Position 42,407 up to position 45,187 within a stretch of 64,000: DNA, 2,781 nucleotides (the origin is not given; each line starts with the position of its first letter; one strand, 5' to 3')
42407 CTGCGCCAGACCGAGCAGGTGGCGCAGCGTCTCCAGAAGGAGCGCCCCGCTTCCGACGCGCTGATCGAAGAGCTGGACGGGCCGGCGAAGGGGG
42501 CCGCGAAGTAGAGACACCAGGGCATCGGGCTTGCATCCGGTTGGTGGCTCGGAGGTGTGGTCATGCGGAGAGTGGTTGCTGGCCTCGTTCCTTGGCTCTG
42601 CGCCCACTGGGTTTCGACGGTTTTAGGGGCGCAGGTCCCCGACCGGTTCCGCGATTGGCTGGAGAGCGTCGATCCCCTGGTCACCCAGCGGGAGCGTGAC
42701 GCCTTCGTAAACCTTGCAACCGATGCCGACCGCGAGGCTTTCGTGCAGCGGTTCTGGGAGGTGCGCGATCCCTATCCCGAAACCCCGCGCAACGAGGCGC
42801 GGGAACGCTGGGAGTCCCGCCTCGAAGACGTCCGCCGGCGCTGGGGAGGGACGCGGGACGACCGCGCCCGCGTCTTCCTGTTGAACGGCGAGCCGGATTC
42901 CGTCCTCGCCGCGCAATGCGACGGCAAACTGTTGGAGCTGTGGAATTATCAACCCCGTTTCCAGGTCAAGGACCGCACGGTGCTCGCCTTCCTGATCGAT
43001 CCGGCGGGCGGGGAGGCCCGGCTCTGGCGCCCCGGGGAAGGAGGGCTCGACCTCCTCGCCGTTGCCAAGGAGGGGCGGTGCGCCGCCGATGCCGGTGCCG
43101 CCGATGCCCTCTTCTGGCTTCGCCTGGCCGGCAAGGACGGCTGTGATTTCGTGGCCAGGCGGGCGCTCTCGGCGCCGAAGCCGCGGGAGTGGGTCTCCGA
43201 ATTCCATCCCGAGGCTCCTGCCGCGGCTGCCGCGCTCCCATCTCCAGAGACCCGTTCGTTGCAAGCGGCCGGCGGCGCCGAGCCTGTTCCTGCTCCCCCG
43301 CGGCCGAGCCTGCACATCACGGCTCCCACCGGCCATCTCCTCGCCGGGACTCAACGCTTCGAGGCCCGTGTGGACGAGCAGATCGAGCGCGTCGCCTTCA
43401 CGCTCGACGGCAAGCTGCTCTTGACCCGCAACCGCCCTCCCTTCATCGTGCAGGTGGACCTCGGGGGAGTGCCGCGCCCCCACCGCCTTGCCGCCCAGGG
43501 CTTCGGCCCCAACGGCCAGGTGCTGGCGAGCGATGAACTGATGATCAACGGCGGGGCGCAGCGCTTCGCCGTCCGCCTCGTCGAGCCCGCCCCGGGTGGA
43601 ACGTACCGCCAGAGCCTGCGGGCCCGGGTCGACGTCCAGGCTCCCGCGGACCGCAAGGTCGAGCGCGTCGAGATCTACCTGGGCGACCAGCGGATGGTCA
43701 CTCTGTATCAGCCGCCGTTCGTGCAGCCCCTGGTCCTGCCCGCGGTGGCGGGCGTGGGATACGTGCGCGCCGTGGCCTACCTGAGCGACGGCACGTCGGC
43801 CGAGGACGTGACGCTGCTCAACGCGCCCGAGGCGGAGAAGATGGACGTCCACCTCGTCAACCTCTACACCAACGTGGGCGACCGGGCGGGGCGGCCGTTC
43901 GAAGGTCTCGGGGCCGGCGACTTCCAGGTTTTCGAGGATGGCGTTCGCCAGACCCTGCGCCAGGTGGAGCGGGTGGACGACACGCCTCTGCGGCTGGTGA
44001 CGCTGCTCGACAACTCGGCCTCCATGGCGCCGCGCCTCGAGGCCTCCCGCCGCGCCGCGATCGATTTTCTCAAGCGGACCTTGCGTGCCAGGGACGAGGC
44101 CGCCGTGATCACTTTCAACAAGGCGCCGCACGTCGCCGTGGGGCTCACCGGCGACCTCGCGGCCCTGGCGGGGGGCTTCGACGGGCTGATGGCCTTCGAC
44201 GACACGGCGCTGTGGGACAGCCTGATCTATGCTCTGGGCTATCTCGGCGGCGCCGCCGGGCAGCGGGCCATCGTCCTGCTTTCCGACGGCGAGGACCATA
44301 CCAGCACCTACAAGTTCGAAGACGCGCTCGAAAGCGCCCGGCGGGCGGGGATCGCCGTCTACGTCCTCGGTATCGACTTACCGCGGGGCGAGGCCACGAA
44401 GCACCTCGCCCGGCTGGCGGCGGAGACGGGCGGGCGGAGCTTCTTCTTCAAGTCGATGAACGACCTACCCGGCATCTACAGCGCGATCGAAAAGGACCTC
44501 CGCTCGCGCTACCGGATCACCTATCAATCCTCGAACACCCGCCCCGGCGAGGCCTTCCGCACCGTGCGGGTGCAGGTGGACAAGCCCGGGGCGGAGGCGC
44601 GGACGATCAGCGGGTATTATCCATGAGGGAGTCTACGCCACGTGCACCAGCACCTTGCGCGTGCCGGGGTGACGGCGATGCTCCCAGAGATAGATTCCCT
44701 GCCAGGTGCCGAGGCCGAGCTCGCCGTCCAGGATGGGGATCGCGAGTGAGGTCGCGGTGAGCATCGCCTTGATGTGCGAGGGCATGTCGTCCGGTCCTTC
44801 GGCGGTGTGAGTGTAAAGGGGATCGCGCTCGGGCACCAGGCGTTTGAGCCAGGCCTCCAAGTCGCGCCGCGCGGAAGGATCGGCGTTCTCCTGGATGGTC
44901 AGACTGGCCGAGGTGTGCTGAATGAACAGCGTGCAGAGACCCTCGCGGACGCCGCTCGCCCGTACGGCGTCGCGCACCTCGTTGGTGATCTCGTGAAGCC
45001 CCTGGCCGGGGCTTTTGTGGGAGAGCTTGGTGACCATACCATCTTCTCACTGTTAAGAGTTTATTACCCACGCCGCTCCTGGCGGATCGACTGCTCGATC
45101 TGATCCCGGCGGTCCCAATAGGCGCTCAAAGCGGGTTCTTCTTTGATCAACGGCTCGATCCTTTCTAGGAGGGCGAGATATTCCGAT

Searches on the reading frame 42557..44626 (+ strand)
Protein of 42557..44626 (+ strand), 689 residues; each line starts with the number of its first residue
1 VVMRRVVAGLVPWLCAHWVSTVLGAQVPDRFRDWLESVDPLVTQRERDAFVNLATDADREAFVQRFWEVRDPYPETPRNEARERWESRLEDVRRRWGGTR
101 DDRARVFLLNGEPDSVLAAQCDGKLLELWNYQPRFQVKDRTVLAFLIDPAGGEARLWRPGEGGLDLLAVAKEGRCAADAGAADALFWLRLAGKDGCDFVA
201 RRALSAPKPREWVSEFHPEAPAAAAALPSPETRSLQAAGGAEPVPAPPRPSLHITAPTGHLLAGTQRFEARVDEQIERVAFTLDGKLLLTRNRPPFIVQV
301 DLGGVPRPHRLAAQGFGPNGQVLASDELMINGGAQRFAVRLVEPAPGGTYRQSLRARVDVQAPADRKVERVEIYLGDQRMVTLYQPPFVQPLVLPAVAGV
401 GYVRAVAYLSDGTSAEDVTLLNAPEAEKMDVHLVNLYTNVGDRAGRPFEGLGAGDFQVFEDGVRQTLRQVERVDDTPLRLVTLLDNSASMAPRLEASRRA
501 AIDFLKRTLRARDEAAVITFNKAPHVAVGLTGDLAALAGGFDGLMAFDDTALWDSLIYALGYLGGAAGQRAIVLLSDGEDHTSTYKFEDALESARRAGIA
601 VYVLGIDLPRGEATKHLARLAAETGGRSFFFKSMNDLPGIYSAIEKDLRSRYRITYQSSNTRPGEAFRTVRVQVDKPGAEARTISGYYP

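Call 16: find_related_loci(query=window:42557-44626:+, collection=genome_contigs, flank=10000)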
Query window:42557-44626:+ (689 aa) in genome_contigs; peptide patterns used: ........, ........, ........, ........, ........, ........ (x = any residue, [..] = any of these).
58 stretches matched a pattern, but none encodes a relative of the query by tblastn (E <= 1e-3).

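Call 17: find_homologous_proteins(query=window:42557-44626:+, max_evalue=1e-20)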
Query window:42557-44626:+ (689 aa): 247 proteins with E <= 1e-20 among 8000 candidates; the best 120 are listed.
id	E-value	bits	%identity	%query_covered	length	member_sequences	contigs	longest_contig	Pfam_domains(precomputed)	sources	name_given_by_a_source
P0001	0.0e+0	1549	100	100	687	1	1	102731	PF17957.8,PF00092.35,PF13519.13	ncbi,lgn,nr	ncbi:MAG TPA: VWA domain-containing protein [Thermoanaerobaculia bacterium]|nr:VWA domain-containing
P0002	0.0e+0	1077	75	68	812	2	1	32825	PF17957.8,PF00092.35,PF13519.13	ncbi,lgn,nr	ncbi:MAG TPA: VWA domain-containing protein [Thermoanaerobaculia bacterium]|nr:VWA domain-containing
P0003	0.0e+0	1067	75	67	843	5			PF17957.8,PF00092.35,PF13519.13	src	-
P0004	0.0e+0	1065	75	67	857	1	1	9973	PF17957.8,PF00092.35,PF13519.13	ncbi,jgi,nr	ncbi:MAG TPA: VWA domain-containing protein [Thermoanaerobaculia bacterium]|nr:VWA domain-containing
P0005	3.3e-298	1009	69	70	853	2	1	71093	PF17957.8,PF00092.35,PF13519.13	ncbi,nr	ncbi:MAG: Ca-activated chloride channel [Acidobacteriota bacterium]|nr:Ca-activated chloride channel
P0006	7.8e-296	1001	70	68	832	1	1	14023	PF17957.8,PF00092.35,PF13519.13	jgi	jgi:VWFA-related protein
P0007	2.0e-294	996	67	100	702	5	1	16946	PF00092.35,PF13519.13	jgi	-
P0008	3.8e-294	995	73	67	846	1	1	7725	PF17957.8,PF00092.35,PF13519.13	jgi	jgi:Ca-activated chloride channel homolog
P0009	3.9e-291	985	71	67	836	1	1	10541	PF00092.35,PF13519.13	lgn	-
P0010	2.9e-286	969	70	67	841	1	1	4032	PF17957.8,PF00092.35,PF13519.13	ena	-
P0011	1.1e-282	958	68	68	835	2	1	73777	PF17957.8,PF00092.35,PF13519.13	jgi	-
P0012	4.1e-268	909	69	67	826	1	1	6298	PF00092.35,PF13519.13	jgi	jgi:Ca-activated chloride channel family protein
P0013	1.3e-261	888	63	71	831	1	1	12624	PF17957.8,PF00092.35,PF13519.13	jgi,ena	-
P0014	1.2e-260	885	63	71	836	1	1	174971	PF17957.8,PF00092.35,PF13519.13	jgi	jgi:VWFA-related protein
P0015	3.9e-260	883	68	67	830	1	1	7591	PF17957.8,PF00092.35,PF13519.13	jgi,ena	jgi:Ca-activated chloride channel family protein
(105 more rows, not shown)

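Call 18: find_encoding_contigs(protein=P0002, flank=10000, max_places=3)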
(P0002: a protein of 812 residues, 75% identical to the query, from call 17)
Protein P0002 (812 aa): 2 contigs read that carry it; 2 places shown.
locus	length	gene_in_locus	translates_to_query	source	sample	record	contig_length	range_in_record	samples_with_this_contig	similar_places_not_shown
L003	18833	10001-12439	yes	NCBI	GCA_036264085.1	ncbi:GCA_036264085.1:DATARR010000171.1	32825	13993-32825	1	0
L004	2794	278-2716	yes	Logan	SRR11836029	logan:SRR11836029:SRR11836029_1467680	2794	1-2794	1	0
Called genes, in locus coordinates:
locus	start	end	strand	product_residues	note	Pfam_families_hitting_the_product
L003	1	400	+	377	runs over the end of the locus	PF02771:Acyl-CoA_dh_N, PF02770:Acyl-CoA_dh_M, PF00441:Acyl-CoA_dh_1, PF08028:Acyl-CoA_dh_2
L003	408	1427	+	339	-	PF12689:Acid_PPase (faint), PF13419:HAD_2 (faint), PF00702:Hydrolase (weak)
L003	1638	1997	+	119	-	-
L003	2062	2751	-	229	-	PF05685:Uma2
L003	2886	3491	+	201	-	PF04055:Radical_SAM (weak)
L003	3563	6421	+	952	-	PF13428:TPR_14 (faint), PF13432:TPR_16 (faint), PF13435:Cytochrome_C554 (weak), PF22113:Mtrc-MtrF_II-IV_dom (faint), PF00515:TPR_1 (faint), PF07719:TPR_2 (faint), PF13424:TPR_12 (faint), PF14559:TPR_19, +4 more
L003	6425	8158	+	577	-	PF01839:FG-GAP (faint), PF13517:FG-GAP_3, PF07593:UnbV_ASPIC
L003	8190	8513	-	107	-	PF07883:Cupin_2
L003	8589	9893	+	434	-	PF01244:Peptidase_M19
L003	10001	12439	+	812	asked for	PF17957:Big_7 (faint), PF00092:VWA, PF13519:VWA_2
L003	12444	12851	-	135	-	PF01894:YjbQ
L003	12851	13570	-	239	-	PF08843:AbiEii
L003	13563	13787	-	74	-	-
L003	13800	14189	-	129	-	PF11042:DUF2750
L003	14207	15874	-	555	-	PF01936:NYN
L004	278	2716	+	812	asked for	PF17957:Big_7 (faint), PF00092:VWA, PF13519:VWA_2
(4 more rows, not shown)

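Call 19: find_encoding_contigs(protein=P0005, flank=10000, max_places=3)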
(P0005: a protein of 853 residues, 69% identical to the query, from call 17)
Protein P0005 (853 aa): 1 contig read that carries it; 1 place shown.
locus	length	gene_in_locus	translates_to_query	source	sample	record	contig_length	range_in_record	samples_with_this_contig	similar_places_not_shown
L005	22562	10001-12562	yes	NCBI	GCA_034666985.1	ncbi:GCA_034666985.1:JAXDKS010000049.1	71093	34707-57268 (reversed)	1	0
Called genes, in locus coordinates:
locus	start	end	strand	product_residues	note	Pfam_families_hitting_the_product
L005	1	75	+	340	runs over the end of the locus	PF00702:Hydrolase (weak), PF12689:Acid_PPase (weak), PF13419:HAD_2 (weak)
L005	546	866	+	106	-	-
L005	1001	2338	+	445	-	PF13424:TPR_12 (weak)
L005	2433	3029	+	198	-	PF04055:Radical_SAM (weak)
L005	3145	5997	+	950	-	PF13428:TPR_14 (faint), PF13432:TPR_16 (faint), PF13435:Cytochrome_C554 (faint), PF07719:TPR_2 (faint), PF00515:TPR_1 (faint), PF24575:TPR_Slam (faint), PF14559:TPR_19 (weak), PF14559:TPR_19 (weak), +3 more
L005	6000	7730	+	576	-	PF01839:FG-GAP (faint), PF13517:FG-GAP_3, PF07593:UnbV_ASPIC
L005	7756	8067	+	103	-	PF12441:CopG_antitoxin (weak)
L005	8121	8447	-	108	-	PF07883:Cupin_2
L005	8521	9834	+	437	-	PF01244:Peptidase_M19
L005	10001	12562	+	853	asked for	PF17957:Big_7 (faint), PF00092:VWA, PF13519:VWA_2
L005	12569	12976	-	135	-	PF01894:YjbQ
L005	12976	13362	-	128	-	PF11042:DUF2750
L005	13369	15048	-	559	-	PF01936:NYN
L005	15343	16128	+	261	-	PF03544:TonB_C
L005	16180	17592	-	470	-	PF07695:7TMR-DISM_7TM (weak), PF07228:SpoIIE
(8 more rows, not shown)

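Call 20: find_encoding_contigs(protein=P0011, flank=10000, max_places=3)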
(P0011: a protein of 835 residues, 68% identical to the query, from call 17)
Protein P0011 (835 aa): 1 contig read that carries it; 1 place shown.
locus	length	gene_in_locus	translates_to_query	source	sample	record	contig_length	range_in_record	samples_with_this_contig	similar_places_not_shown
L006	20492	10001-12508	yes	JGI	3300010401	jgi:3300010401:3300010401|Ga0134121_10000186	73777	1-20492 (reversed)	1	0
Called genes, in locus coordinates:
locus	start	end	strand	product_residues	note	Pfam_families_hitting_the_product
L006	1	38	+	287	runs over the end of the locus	PF02737:3HCDH_N, PF03446:NAD_binding_2 (faint), PF00725:3HCDH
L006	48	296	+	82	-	PF00550:PP-binding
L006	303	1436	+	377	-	PF02771:Acyl-CoA_dh_N, PF02770:Acyl-CoA_dh_M, PF00441:Acyl-CoA_dh_1, PF08028:Acyl-CoA_dh_2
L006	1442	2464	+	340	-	PF12689:Acid_PPase (faint), PF00702:Hydrolase (weak)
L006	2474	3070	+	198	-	PF04055:Radical_SAM (weak)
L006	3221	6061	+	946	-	PF13414:TPR_11 (faint), PF13428:TPR_14 (faint), PF13432:TPR_16 (faint), PF13435:Cytochrome_C554 (weak), PF22113:Mtrc-MtrF_II-IV_dom (faint), PF07719:TPR_2 (faint), PF00515:TPR_1 (faint), PF14559:TPR_19, +3 more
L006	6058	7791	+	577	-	PF01839:FG-GAP (faint), PF13517:FG-GAP_3, PF07593:UnbV_ASPIC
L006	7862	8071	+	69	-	-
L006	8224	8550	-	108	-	PF07883:Cupin_2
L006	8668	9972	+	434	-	PF01244:Peptidase_M19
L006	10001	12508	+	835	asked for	PF17957:Big_7 (faint), PF00092:VWA, PF13519:VWA_2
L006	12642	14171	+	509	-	-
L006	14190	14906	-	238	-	PF08843:AbiEii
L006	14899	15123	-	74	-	-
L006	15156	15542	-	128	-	PF11042:DUF2750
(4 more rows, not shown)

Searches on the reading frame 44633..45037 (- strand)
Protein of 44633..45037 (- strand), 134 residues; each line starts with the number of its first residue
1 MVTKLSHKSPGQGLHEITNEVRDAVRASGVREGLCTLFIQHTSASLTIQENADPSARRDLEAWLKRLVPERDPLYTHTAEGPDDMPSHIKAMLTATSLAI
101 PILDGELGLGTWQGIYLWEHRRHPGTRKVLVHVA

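Call 5: search_protein_families(library=pfam, proteins=[window:44633-45037:-], max_evalue=0.01)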
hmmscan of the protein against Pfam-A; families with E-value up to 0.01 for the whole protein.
window:44633-45037:- (134 aa): 1 family
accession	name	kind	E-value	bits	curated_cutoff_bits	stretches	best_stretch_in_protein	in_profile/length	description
PF01894.22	UPF0047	-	1.3e-44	151.6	27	1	16-133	1-117/117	Uncharacterised protein family UPF0047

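Call 8: search_protein_families(library=padloc, proteins=[window:44633-45037:-], max_evalue=0.01)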
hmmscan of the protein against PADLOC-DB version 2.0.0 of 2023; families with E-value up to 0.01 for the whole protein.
window:44633-45037:- (134 aa): 0 families

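Call 13: find_encoding_contigs(protein=window:44633-45037:-, flank=10000, max_places=10)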
Protein window:44633-45037:- (134 aa): 1 contig read that carries it; 1 place shown.
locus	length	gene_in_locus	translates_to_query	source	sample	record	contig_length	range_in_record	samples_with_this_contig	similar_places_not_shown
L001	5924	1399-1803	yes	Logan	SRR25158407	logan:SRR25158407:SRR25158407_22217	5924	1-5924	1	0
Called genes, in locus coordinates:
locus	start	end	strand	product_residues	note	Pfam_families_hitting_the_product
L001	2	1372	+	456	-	?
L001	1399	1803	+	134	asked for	PF01894:YjbQ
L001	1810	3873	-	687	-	PF17957:Big_7 (faint), PF00092:VWA, PF13519:VWA_2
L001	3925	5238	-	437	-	PF01244:Peptidase_M19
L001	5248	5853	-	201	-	PF14235:DUF4337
